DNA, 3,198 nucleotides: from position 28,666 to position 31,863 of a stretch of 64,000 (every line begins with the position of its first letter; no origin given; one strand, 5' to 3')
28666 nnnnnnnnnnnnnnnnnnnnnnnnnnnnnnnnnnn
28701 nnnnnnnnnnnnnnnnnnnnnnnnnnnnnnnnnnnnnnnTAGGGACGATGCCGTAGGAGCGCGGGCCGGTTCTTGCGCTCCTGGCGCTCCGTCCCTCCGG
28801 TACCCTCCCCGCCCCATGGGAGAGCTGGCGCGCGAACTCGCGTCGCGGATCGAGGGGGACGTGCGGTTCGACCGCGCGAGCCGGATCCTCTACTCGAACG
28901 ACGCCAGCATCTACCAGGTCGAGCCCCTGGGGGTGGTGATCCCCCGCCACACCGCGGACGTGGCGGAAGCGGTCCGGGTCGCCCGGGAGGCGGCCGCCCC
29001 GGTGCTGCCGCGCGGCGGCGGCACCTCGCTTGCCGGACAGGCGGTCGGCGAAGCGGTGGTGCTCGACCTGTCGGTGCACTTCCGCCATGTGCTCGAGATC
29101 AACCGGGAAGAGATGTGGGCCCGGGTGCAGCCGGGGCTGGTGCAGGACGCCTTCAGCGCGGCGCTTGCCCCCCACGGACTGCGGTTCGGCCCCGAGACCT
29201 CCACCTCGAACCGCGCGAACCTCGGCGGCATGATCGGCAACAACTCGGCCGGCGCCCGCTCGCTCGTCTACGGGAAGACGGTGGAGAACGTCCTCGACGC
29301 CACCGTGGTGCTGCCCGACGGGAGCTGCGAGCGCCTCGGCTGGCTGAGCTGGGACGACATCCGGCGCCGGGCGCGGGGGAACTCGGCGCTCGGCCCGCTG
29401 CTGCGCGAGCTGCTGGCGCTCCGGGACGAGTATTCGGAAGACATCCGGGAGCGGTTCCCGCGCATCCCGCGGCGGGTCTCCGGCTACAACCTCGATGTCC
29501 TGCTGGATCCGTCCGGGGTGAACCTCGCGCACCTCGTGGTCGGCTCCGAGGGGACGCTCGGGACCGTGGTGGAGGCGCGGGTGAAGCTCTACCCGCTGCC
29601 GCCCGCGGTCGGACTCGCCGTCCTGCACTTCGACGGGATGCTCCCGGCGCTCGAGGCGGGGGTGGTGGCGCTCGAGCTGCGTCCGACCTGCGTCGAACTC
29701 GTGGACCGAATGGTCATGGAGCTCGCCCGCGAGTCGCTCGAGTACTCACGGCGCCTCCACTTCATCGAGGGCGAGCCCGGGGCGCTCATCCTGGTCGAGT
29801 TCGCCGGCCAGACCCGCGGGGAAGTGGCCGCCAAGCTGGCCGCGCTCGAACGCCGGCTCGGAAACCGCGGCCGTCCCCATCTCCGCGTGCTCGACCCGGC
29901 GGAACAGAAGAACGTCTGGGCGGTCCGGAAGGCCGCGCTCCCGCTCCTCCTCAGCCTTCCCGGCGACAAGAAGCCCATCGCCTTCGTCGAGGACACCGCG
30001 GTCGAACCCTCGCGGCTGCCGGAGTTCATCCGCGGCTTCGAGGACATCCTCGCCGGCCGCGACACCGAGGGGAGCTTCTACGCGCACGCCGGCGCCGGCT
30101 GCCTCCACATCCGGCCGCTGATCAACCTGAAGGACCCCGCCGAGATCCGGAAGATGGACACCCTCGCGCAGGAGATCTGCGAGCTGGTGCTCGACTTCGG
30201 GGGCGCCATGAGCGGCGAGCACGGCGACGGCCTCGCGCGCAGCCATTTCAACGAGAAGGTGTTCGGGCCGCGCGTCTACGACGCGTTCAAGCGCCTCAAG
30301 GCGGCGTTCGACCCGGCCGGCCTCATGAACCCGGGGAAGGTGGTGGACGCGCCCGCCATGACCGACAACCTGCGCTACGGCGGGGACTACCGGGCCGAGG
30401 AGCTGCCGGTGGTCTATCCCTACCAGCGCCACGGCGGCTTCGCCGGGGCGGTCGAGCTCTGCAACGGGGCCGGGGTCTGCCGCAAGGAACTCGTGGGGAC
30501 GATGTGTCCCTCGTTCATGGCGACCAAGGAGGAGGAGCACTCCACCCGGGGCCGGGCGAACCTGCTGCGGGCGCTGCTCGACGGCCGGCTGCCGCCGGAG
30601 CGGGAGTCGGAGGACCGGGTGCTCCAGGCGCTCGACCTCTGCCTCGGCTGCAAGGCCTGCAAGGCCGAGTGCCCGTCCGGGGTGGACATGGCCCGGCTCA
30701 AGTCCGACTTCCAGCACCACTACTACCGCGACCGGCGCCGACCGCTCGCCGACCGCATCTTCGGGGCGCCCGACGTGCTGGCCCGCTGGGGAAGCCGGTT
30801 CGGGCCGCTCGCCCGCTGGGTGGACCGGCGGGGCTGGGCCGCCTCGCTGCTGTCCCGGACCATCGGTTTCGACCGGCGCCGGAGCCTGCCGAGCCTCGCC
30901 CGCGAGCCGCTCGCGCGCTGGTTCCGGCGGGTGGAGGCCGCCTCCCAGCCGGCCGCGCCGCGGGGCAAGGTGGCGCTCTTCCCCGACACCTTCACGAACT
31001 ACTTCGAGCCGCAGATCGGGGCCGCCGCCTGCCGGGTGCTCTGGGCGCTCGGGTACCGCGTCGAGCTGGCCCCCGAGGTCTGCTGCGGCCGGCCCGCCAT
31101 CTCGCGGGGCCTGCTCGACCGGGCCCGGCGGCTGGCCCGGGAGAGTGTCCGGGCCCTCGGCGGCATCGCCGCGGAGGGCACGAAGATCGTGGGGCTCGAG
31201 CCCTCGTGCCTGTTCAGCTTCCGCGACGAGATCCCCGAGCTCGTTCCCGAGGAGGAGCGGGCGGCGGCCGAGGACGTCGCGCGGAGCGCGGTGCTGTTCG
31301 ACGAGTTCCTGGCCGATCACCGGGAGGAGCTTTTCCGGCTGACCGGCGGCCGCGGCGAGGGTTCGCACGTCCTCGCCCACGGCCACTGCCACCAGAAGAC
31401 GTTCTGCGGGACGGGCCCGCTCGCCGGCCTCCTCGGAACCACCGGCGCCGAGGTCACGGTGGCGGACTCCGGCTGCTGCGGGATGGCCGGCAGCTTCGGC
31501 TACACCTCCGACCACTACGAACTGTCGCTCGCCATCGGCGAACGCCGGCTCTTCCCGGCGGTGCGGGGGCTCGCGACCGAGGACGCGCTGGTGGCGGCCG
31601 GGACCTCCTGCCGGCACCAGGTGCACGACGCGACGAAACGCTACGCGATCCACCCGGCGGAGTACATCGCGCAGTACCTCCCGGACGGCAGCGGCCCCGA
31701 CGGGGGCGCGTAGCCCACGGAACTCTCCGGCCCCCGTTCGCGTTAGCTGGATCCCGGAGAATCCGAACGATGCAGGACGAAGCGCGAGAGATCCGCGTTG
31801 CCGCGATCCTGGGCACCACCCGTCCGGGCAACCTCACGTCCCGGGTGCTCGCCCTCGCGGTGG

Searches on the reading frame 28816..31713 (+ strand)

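Call 72: search_protein_families(library=pfam, proteins=[window:28816-31713:+], max_evalue=0.001)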
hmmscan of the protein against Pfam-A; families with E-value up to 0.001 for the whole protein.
window:28816-31713:+ (965 aa): 6 families
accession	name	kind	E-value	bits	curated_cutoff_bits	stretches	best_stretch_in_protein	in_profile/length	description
PF02913.24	FAD-oxidase_C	-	9.4e-53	179.9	21.2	1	262-509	2-248/248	FAD linked oxidases, C-terminal domain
PF01565.28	FAD_binding_4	-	4.2e-37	127.4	26.4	1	37-174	1-138/139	FAD binding domain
PF13534.11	Fer4_17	-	7.9e-09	36.4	22.2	1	549-624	2-61/61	4Fe-4S dicluster domain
PF02754.22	CCG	-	1.8e-08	34.8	20.6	0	727-802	10-84/85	Cysteine-rich domain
PF13183.11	Fer4_8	-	2.3e-08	34.9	27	1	546-623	2-68/68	4Fe-4S dicluster domain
PF13237.11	Fer4_10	-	0.00091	19.5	25.5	0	605-624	5-26/53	4Fe-4S dicluster domain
